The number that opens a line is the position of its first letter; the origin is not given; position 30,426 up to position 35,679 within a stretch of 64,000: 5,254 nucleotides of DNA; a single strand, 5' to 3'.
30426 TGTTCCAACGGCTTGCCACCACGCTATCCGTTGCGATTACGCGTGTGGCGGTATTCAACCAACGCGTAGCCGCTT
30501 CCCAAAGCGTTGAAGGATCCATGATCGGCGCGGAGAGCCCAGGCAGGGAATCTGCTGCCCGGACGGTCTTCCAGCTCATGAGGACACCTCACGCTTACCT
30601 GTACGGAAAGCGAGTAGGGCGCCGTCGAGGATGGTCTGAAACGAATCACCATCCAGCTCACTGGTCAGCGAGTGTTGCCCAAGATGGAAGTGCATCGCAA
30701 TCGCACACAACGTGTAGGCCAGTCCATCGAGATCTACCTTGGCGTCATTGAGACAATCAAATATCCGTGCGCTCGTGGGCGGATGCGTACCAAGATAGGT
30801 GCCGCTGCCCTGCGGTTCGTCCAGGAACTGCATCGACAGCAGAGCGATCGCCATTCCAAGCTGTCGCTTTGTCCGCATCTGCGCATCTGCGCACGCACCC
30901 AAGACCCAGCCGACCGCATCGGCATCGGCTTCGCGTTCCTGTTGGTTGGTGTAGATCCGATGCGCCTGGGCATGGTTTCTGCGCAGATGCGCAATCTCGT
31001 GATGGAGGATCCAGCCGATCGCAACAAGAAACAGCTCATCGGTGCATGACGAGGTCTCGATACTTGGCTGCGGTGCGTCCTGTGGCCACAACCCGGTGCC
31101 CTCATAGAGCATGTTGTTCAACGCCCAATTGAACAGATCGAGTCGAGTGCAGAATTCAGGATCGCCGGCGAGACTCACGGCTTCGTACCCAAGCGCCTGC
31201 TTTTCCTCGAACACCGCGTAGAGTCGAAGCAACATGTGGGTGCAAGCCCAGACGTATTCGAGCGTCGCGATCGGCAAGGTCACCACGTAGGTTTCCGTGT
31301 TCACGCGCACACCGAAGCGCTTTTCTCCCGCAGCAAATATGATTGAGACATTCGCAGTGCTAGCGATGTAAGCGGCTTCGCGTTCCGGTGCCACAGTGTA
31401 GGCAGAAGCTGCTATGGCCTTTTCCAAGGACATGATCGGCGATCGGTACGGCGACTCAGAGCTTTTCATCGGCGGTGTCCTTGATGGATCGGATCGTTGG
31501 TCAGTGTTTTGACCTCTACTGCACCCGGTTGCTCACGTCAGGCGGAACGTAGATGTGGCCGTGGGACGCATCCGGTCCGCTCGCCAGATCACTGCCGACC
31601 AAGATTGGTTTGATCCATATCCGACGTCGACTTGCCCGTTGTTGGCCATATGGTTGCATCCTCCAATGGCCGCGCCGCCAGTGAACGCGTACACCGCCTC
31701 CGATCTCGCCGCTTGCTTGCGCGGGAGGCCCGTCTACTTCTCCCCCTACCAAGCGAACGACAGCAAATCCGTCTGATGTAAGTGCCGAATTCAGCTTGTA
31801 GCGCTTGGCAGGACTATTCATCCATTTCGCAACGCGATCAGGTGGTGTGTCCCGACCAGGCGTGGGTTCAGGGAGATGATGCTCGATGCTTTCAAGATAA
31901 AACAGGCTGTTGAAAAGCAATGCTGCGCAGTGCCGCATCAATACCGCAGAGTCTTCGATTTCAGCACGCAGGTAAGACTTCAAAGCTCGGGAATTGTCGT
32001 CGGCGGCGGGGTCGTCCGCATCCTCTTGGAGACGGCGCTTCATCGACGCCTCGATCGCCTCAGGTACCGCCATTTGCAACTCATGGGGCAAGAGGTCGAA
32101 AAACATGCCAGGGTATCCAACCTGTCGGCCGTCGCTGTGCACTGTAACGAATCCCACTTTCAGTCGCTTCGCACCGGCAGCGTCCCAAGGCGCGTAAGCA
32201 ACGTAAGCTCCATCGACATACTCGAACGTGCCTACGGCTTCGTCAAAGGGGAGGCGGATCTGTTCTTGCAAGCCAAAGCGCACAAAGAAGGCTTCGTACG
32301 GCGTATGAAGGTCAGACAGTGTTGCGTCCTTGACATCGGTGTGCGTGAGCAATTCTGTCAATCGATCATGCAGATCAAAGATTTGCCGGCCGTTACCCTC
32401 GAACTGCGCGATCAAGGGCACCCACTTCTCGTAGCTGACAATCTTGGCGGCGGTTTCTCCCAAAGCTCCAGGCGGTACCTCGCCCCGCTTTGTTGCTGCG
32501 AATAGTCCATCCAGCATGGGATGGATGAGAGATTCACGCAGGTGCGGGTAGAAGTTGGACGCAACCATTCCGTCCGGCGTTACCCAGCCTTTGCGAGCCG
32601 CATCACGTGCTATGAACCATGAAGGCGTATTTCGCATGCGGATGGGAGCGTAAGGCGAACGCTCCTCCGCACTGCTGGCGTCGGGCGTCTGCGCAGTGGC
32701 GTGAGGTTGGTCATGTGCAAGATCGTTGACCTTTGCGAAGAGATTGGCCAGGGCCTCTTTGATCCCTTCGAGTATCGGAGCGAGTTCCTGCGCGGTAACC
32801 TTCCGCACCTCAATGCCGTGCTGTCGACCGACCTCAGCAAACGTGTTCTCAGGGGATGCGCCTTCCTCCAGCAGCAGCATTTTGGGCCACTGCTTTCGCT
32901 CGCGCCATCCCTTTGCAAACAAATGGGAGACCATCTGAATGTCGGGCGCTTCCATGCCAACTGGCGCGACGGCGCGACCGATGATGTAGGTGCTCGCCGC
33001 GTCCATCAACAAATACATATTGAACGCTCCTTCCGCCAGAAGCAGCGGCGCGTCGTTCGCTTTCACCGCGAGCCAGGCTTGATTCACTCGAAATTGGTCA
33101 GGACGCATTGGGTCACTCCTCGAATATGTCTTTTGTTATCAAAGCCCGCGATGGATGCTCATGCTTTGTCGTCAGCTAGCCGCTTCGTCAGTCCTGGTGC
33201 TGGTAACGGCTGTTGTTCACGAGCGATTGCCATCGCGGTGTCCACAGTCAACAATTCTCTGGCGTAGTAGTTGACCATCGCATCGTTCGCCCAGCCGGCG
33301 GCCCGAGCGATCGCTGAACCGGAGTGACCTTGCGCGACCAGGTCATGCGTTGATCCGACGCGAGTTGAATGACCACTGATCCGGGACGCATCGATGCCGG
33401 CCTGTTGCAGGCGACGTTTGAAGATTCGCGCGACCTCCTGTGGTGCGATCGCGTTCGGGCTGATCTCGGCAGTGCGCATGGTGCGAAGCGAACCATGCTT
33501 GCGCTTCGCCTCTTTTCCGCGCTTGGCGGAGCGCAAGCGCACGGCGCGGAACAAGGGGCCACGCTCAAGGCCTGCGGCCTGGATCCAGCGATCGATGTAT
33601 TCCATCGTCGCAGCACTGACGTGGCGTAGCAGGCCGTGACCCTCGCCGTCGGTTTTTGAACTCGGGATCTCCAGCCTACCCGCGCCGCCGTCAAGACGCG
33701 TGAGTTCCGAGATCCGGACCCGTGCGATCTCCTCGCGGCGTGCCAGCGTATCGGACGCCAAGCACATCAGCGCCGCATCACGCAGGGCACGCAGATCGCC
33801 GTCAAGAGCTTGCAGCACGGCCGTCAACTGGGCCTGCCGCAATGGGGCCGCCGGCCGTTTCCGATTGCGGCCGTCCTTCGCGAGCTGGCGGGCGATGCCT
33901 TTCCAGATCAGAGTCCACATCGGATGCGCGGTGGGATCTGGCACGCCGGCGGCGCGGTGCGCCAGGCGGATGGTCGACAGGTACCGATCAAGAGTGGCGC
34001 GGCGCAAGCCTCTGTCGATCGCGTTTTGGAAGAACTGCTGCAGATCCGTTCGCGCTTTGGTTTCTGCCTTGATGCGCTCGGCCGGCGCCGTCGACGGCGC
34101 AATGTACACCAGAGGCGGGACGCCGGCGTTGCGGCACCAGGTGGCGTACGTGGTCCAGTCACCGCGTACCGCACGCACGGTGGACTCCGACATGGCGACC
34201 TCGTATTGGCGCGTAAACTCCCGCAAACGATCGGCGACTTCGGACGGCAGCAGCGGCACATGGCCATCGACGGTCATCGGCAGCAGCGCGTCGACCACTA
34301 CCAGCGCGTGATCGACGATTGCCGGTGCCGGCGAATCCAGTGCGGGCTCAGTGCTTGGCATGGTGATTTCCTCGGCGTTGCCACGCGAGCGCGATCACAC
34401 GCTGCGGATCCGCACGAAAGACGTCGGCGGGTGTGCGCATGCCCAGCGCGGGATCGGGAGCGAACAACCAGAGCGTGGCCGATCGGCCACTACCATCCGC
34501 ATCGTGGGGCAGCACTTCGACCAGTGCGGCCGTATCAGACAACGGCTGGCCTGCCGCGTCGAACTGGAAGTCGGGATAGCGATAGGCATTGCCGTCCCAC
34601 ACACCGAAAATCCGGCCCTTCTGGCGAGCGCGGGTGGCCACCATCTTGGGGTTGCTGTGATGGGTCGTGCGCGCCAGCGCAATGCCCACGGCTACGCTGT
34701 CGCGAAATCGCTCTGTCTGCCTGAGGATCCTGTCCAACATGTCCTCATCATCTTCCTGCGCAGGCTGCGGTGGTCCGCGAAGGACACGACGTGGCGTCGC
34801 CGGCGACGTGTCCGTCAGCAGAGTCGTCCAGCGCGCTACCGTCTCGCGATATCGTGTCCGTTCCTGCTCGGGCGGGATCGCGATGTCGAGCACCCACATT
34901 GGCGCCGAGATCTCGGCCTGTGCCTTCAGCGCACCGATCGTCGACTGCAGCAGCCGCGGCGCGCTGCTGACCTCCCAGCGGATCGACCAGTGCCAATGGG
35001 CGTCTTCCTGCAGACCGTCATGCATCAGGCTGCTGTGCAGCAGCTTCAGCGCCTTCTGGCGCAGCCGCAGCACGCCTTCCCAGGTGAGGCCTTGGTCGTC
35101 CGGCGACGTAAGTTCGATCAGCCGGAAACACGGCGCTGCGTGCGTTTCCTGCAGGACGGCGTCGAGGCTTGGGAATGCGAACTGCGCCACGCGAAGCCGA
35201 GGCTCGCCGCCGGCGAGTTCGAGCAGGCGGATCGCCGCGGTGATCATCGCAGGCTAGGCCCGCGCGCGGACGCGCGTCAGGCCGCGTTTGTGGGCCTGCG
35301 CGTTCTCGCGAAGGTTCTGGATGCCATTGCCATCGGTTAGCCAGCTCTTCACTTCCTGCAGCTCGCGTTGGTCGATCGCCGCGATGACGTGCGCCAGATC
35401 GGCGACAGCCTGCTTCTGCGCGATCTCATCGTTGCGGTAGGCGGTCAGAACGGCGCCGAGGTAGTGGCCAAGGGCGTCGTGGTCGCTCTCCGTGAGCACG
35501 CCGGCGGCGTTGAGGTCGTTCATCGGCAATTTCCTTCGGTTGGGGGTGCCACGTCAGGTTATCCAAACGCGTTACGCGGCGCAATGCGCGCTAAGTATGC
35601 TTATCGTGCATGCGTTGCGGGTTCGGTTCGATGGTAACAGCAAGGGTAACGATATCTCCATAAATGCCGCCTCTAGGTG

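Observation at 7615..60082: Element-wide 26-bp inverted-repeat operator family (GTGYGTA-N12-TACRCAC) overlapping -10 elements of at least six promoters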

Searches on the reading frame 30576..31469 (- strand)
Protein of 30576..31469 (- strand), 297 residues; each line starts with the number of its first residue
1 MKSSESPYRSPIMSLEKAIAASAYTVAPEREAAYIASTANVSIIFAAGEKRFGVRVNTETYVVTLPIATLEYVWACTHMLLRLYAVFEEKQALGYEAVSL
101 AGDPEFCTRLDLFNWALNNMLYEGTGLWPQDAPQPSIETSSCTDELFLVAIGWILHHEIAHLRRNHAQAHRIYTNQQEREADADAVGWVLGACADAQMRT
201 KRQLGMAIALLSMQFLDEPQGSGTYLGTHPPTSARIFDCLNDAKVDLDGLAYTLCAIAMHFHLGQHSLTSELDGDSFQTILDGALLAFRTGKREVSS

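Call 25: search_protein_families(library=pfam, proteins=[window:30576-31469:-], max_evalue=0.01)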
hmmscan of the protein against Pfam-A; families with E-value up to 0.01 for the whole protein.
window:30576-31469:- (297 aa): 2 families
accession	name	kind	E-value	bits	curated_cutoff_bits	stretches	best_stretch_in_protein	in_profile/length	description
PF10463.15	Peptidase_U49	-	6.1e-26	91.8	23.9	1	63-255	1-202/202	Peptidase U49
PF01435.24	Peptidase_M48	-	0.0001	22.6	20.3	0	175-236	135-179/186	Peptidase family M48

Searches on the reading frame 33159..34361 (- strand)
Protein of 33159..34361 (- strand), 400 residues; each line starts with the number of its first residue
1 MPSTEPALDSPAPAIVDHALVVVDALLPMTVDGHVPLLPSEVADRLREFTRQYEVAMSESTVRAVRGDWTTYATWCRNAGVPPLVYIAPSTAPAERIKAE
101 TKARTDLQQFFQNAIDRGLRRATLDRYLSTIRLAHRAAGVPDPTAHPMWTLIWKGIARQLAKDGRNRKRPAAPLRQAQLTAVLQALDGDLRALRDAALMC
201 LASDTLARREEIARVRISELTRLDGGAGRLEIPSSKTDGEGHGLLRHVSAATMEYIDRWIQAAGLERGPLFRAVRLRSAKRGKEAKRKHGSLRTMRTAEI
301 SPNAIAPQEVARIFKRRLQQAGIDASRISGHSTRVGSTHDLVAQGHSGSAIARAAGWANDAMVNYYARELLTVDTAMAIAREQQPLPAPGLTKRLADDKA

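Call 25: search_protein_families(library=pfam, proteins=[window:33159-34361:-], max_evalue=0.01)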
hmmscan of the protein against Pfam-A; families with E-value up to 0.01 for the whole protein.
window:33159-34361:- (400 aa): 2 families
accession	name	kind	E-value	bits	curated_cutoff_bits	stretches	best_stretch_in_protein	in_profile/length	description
PF00589.27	Phage_integrase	-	6.5e-15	55.8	27.1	1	174-368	3-167/172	Phage integrase family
PF13292.11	DXP_synthase_N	-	0.0024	17.6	21.2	1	328-373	94-139/274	1-deoxy-D-xylulose-5-phosphate synthase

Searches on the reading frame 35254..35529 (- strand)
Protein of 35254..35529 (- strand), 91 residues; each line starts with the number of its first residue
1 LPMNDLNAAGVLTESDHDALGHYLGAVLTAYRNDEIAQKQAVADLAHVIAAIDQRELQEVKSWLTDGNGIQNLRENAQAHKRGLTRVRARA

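Call 25: search_protein_families(library=pfam, proteins=[window:35254-35529:-], max_evalue=0.01)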
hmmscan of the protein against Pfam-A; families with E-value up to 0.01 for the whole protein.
window:35254-35529:- (91 aa): 2 families
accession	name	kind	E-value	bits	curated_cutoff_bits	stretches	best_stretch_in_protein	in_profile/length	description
PF03713.19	DUF305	-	0.00097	19.7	27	1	22-77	11-66/151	Domain of unknown function (DUF305)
PF10820.13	DUF2543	-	0.0015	19.1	25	1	7-65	19-76/81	Protein of unknown function (DUF2543)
